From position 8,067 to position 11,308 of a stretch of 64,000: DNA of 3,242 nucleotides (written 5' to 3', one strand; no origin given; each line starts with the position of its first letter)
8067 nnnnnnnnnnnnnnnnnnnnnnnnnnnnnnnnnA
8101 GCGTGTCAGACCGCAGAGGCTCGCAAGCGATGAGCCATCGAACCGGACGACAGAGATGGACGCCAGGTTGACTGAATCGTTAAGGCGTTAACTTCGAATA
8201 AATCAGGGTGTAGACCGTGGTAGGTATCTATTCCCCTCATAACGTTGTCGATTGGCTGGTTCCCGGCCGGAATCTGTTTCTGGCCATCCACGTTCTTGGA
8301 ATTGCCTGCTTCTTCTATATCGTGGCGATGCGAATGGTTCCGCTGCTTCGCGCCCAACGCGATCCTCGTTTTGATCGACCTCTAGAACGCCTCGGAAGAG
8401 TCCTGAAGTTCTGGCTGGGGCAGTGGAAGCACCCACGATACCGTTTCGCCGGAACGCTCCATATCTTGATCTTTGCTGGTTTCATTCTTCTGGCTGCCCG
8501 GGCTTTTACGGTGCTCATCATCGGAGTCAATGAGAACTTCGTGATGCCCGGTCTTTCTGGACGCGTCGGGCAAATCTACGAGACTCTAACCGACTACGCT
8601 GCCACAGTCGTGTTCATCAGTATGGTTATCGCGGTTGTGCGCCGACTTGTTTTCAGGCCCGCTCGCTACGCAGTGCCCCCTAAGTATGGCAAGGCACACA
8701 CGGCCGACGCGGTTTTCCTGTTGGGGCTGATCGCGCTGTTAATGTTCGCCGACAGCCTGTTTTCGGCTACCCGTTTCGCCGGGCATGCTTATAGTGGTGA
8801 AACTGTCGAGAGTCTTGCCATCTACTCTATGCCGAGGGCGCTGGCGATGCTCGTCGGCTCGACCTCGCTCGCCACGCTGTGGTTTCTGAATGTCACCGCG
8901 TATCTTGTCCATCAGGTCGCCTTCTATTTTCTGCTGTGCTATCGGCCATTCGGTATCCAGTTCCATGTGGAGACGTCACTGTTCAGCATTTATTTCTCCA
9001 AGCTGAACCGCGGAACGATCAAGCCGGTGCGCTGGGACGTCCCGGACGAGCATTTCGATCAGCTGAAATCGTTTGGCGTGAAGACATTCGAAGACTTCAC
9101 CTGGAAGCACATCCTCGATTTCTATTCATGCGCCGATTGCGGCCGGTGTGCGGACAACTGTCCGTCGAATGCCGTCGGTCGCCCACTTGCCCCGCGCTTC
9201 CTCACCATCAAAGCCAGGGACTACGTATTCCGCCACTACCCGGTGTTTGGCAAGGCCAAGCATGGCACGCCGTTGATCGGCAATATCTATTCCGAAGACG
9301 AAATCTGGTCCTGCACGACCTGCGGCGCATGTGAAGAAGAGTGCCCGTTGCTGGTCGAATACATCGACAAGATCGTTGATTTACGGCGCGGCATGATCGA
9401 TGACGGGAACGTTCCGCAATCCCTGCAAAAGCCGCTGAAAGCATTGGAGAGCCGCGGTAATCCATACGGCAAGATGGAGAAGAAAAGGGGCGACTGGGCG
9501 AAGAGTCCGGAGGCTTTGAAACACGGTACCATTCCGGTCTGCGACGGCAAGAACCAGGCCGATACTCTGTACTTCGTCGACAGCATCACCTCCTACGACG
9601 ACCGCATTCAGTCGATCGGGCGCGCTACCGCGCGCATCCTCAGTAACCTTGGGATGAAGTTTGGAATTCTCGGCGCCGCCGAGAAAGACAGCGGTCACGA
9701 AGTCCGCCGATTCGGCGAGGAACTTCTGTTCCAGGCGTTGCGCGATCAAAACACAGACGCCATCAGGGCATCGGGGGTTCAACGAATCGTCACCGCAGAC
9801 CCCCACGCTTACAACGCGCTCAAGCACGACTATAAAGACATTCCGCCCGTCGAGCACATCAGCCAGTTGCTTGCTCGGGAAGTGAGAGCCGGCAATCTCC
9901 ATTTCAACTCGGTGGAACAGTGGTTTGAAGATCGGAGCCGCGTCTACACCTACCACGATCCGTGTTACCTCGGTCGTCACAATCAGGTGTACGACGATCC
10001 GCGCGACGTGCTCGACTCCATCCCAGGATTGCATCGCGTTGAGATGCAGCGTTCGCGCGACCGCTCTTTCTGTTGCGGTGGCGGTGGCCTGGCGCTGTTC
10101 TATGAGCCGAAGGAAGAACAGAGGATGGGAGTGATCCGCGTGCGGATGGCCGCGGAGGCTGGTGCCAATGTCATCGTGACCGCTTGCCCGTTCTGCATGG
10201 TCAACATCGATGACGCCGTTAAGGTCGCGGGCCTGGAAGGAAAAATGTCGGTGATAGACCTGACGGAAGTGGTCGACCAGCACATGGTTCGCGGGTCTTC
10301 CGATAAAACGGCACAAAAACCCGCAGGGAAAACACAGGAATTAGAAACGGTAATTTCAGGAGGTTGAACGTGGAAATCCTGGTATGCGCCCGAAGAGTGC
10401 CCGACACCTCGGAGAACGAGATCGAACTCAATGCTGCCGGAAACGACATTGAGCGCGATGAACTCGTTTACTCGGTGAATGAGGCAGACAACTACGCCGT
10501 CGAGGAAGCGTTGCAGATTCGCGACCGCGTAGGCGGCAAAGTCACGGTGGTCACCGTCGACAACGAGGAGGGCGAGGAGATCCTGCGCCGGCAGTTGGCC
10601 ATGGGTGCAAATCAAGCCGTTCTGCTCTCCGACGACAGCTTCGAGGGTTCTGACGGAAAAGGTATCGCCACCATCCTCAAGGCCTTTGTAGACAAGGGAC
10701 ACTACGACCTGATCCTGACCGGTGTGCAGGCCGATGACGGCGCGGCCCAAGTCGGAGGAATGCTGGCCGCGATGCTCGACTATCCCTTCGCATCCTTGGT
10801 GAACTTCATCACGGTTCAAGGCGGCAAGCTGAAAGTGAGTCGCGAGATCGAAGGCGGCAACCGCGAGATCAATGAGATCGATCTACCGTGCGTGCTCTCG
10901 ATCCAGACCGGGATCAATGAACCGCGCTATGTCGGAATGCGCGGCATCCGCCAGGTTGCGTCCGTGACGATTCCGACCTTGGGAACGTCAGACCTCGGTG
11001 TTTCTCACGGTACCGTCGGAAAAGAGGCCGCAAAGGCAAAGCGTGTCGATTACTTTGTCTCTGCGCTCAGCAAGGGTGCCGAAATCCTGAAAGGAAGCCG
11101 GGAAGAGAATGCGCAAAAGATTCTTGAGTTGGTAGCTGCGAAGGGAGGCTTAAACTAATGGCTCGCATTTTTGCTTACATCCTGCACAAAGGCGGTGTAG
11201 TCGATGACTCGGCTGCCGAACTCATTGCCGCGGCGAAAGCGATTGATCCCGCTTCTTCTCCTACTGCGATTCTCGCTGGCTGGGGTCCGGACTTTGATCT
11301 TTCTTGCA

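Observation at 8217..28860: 20.6-kb co-directional block joining a quinone-linked ETF/acyl-CoA dehydrogenase redox module to an orphan PfaA-like megasynthase, a single-chain carboxylase and a PPTase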

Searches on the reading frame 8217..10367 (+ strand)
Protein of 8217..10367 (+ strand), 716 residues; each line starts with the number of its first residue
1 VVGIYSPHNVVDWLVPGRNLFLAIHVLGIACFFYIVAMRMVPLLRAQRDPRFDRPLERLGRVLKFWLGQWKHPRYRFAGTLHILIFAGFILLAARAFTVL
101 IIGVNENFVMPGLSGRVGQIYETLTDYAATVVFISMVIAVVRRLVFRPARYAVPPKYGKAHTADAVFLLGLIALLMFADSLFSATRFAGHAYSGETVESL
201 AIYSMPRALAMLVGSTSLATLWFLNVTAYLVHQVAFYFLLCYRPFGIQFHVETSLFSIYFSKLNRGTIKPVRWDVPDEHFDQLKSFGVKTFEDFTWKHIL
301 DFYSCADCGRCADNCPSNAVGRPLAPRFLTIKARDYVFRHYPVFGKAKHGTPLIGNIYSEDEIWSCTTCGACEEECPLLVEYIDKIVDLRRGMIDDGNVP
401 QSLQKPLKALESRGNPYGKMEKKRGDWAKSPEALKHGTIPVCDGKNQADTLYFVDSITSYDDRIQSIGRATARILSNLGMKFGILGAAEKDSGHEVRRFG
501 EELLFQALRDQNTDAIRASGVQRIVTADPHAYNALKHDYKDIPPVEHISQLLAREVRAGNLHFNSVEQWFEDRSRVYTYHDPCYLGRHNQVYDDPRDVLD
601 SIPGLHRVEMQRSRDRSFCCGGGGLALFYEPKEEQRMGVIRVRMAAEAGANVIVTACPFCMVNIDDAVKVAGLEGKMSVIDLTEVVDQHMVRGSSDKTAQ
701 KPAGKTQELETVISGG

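Call 3: search_protein_families(library=pfam, proteins=[window:8217-10367:+])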
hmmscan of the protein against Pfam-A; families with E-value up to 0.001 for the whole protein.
window:8217-10367:+ (716 aa): 10 families
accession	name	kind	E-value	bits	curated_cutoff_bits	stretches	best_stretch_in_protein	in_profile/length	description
PF02754.22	CCG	-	4.5e-25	88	20.6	1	577-664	1-84/85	Cysteine-rich domain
PF13187.11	Fer4_9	-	8.8e-10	38.9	27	1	305-377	2-48/52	4Fe-4S dicluster domain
PF13183.11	Fer4_8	-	6.4e-09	36.7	27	1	303-377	3-65/68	4Fe-4S dicluster domain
PF13237.11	Fer4_10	-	2.2e-08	34.4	25.5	1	300-377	4-53/53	4Fe-4S dicluster domain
PF13484.11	Fer4_16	-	1.5e-07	32.5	30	1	305-377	2-64/66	4Fe-4S double cluster binding domain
PF13534.11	Fer4_17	-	3.9e-06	27.7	22.2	1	304-377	1-57/61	4Fe-4S dicluster domain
PF12797.12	Fer4_2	-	0.0001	22.4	24.5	0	296-317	1-22/22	4Fe-4S binding domain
PF12838.12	Fer4_7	-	0.00068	20.5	27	1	305-377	2-49/52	4Fe-4S dicluster domain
PF00037.32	Fer4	-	0.00074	19.7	21.1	0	301-319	4-22/24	4Fe-4S binding domain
PF17179.9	Fer4_22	-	0.00075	20.7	27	0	295-318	71-94/95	4Fe-4S dicluster domain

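Call 4: search_protein_families(library=ncbifam, proteins=[window:8217-10367:+])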
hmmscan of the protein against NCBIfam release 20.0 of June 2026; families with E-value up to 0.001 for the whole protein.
window:8217-10367:+ (716 aa): 27 families (the best 25 are shown)
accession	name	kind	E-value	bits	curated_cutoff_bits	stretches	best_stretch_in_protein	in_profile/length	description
NF004898.0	PRK06259.1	equivalog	1.6e-38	132.6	385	1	296-688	127-486/488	fumarate reductase (CoM/CoB) subunit TfrB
NF045670.1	quin_L_LdhH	equivalog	2.9e-20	72.2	800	1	468-673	485-694/706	L-lactate dehydrogenase (quinone) large subunit LdhH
NF045663.1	diclust_near_Sec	equivalog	3.7e-15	55.1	530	1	358-662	347-616/759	pyridine nucleotide-disulfide oxidoreductase/dicluster-binding protein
NF045724.1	ferredox_TmcB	equivalog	2.4e-12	46.2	735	1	304-685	42-423/430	electron transfer complex ferredoxin TmcB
NF045711.1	sulf_resp_HmcF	equivalog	1.7e-10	40.3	750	1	532-670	296-431/457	sulfate respiration complex iron-sulfur protein HmcF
NF008369.0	PRK11168.1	equivalog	8.3e-10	38.1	278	1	447-667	166-383/401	anaerobic glycerol-3-phosphate dehydrogenase subunit C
TIGR03290.1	CoB_CoM_SS_C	equivalog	2.6e-09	37.2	160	1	304-405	3-87/144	CoB--CoM heterodisulfide reductase subunit C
NF008434.0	PRK11274.1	equivalog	1e-08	34.5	333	1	566-670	294-394/409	glycolate oxidase subunit GlcF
NF045796.1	DsrK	equivalog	9e-08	31.2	400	1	506-660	247-409/453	sulfate reduction electron transfer complex DsrMKJOP subunit DsrK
NF058577.1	FdxA_fam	equivalog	4.6e-07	29.9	65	0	297-319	30-52/52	4Fe-4S ferredoxin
TIGR00384.1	dhsB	subfamily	7.2e-07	28.9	88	1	299-389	136-221/222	succinate dehydrogenase and fumarate reductase iron-sulfur protein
NF009226.0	PRK12576.1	equivalog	1.2e-06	28.1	344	1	297-422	148-269/317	succinate dehydrogenase/fumarate reductase iron-sulfur subunit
TIGR00273.1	TIGR00273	equivalog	2.8e-06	26.5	444.8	1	363-442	342-423/432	LutB/LldF family L-lactate oxidation iron-sulfur protein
TIGR03288.1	CoB_CoM_SS_B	equivalog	3.1e-06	26.7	345.15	1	537-666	110-239/290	CoB--CoM heterodisulfide reductase subunit B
NF004616.0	PRK05950.1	subfamily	1.2e-05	24.6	228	1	297-395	141-235/238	succinate dehydrogenase iron-sulfur subunit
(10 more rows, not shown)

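Call 61: search_solved_structures(query=window:8217-10367:+, max_evalue=0.001)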
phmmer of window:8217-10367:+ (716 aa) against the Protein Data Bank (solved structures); distinct sequences matched with E-value up to 0.001: 7.
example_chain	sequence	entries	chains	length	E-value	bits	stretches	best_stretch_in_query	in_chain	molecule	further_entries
9ojn_A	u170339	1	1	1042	1.4e-82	281.3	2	350-684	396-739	Iron-sulfur-binding reductase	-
9sfi_E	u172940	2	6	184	2.4e-05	26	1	297-401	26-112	H(2)/formate:CoB-CoM heterodisulfide,ferredoxin reductase subunit C2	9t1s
1kf6_B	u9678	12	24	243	0.00017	23.2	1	301-395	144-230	FUMARATE REDUCTASE IRON-SULFUR PROTEIN | Fumarate reductase iron-sulfur subunit | Fumarate reductase (Anaerobic), Fe-S subunit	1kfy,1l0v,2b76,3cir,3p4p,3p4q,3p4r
5odc_C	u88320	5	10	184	0.00025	22.7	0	304-402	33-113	Heterodisulfide reductase, subunit C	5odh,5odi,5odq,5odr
9sfi_C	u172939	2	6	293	0.00031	22.4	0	536-667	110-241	H(2)/formate:CoB-CoM heterodisulfide,ferredoxin reductase subunit B2 | Heterodisulfide reductase subunit B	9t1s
8rvv_C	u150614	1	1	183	0.00061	21.4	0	305-391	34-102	H(2):CoB-CoM heterodisulfide,ferredoxin reductase subunit C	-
8rvu_c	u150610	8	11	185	0.00063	21.3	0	305-391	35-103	H(2):CoB-CoM heterodisulfide,ferredoxin reductase subunit C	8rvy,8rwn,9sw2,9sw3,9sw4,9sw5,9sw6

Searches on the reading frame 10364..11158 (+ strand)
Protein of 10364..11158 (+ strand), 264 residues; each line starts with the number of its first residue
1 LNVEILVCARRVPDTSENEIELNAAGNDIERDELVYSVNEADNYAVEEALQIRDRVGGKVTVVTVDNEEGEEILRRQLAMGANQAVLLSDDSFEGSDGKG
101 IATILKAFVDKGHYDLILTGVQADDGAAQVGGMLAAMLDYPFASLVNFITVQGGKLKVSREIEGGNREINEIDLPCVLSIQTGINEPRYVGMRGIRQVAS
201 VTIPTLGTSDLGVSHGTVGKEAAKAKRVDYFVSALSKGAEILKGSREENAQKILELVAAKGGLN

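Call 3: search_protein_families(library=pfam, proteins=[window:10364-11158:+])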
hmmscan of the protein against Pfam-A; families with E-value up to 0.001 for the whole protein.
window:10364-11158:+ (264 aa): 1 family
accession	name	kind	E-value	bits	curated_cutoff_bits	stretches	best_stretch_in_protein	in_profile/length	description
PF01012.27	ETF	-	1.1e-40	139.7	26.7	1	31-206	6-176/181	Electron transfer flavoprotein domain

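Call 4: search_protein_families(library=ncbifam, proteins=[window:10364-11158:+])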
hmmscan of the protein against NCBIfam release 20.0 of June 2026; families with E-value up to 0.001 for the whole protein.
window:10364-11158:+ (264 aa): 6 families
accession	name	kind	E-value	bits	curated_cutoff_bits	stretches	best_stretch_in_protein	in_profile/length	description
NF040731.1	flavo_sub_EftB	exception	2e-47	161.7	445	1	5-257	2-254/260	electron transfer flavoprotein subunit beta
NF042971.1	AcrlCoAredClosAcrB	equivalog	1.7e-35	122.4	475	1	4-257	2-260/266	acryloyl-CoA reductase electron transfer subunit gamma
TIGR04503.1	mft_etfB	hypoth_equivalog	1.3e-22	80.5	200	1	24-226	16-233/290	mycofactocin-associated electron transfer flavoprotein beta subunit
NF008998.0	PRK12342.1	equivalog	1.4e-21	77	338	1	4-219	2-215/254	electron transfer flavoprotein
NF002888.0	PRK03359.1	subfamily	2.9e-20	72.7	219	1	4-215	2-215/256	putative electron transfer flavoprotein FixA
NF051844.1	ETFlavBetaProt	equivalog_domain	2.5e-09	37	350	1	40-191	22-167/254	electron transfer flavoprotein subunit beta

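Call 52: search_solved_structures(query=window:10370-11158:+, max_evalue=1e-10)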
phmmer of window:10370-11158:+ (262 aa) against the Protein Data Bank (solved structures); distinct sequences matched with E-value up to 1e-10: 10.
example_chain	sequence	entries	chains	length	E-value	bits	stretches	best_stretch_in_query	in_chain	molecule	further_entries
1o94_C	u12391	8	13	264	3.1e-40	141.9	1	1-256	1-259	ELECTRON TRANSFER FLAVOPROTEIN BETA-SUBUNIT | ELECTRON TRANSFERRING FLAVOPROTEIN BETA-SUBUNIT | Electron transfer flavoprotein subunit beta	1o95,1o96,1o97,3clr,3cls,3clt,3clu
6fah_B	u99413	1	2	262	1.1e-33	120.4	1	1-244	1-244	Caffeyl-CoA reductase-Etf complex subunit CarD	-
4kpu_B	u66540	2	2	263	2.6e-27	99.6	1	1-229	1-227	Electron transfer flavoprotein alpha/beta-subunit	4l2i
5ol2_B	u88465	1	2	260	5.1e-27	98.6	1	1-233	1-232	Electron transfer flavoprotein small subunit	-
1efv_B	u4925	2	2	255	1.6e-23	87.2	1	2-212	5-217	ELECTRON TRANSFER FLAVOPROTEIN | Electron transfer flavoprotein beta-subunit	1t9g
1efp_B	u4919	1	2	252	2.1e-23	86.8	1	1-211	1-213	PROTEIN (ELECTRON TRANSFER FLAVOPROTEIN)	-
2a1t_S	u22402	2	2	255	1.1e-22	84.4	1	2-212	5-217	Electron transfer flavoprotein beta-subunit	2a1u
7koe_A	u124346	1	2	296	1.4e-22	84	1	3-253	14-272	Electron transfer flavoprotein, beta subunit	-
7qh2_B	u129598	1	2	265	3.4e-20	76.2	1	2-190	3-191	Lactate dehydrogenase (NAD(+),ferredoxin) subunit LctB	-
5ow0_B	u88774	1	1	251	1.2e-18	71.2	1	1-216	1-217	Electron transfer flavoprotein, beta subunit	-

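Call 54: search_solved_structures(query=window:10370-11158:+, max_evalue=1e-25, show_alignments=4)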
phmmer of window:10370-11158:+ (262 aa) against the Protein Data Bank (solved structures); distinct sequences matched with E-value up to 1e-25: 4.
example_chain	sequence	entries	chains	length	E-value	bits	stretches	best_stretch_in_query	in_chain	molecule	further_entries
1o94_C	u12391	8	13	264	3.1e-40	141.9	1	1-256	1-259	ELECTRON TRANSFER FLAVOPROTEIN BETA-SUBUNIT | ELECTRON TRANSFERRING FLAVOPROTEIN BETA-SUBUNIT | Electron transfer flavoprotein subunit beta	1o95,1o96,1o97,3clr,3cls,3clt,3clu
6fah_B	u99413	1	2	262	1.1e-33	120.4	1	1-244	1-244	Caffeyl-CoA reductase-Etf complex subunit CarD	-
4kpu_B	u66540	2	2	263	2.6e-27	99.6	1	1-229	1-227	Electron transfer flavoprotein alpha/beta-subunit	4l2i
5ol2_B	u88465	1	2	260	5.1e-27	98.6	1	1-233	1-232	Electron transfer flavoprotein small subunit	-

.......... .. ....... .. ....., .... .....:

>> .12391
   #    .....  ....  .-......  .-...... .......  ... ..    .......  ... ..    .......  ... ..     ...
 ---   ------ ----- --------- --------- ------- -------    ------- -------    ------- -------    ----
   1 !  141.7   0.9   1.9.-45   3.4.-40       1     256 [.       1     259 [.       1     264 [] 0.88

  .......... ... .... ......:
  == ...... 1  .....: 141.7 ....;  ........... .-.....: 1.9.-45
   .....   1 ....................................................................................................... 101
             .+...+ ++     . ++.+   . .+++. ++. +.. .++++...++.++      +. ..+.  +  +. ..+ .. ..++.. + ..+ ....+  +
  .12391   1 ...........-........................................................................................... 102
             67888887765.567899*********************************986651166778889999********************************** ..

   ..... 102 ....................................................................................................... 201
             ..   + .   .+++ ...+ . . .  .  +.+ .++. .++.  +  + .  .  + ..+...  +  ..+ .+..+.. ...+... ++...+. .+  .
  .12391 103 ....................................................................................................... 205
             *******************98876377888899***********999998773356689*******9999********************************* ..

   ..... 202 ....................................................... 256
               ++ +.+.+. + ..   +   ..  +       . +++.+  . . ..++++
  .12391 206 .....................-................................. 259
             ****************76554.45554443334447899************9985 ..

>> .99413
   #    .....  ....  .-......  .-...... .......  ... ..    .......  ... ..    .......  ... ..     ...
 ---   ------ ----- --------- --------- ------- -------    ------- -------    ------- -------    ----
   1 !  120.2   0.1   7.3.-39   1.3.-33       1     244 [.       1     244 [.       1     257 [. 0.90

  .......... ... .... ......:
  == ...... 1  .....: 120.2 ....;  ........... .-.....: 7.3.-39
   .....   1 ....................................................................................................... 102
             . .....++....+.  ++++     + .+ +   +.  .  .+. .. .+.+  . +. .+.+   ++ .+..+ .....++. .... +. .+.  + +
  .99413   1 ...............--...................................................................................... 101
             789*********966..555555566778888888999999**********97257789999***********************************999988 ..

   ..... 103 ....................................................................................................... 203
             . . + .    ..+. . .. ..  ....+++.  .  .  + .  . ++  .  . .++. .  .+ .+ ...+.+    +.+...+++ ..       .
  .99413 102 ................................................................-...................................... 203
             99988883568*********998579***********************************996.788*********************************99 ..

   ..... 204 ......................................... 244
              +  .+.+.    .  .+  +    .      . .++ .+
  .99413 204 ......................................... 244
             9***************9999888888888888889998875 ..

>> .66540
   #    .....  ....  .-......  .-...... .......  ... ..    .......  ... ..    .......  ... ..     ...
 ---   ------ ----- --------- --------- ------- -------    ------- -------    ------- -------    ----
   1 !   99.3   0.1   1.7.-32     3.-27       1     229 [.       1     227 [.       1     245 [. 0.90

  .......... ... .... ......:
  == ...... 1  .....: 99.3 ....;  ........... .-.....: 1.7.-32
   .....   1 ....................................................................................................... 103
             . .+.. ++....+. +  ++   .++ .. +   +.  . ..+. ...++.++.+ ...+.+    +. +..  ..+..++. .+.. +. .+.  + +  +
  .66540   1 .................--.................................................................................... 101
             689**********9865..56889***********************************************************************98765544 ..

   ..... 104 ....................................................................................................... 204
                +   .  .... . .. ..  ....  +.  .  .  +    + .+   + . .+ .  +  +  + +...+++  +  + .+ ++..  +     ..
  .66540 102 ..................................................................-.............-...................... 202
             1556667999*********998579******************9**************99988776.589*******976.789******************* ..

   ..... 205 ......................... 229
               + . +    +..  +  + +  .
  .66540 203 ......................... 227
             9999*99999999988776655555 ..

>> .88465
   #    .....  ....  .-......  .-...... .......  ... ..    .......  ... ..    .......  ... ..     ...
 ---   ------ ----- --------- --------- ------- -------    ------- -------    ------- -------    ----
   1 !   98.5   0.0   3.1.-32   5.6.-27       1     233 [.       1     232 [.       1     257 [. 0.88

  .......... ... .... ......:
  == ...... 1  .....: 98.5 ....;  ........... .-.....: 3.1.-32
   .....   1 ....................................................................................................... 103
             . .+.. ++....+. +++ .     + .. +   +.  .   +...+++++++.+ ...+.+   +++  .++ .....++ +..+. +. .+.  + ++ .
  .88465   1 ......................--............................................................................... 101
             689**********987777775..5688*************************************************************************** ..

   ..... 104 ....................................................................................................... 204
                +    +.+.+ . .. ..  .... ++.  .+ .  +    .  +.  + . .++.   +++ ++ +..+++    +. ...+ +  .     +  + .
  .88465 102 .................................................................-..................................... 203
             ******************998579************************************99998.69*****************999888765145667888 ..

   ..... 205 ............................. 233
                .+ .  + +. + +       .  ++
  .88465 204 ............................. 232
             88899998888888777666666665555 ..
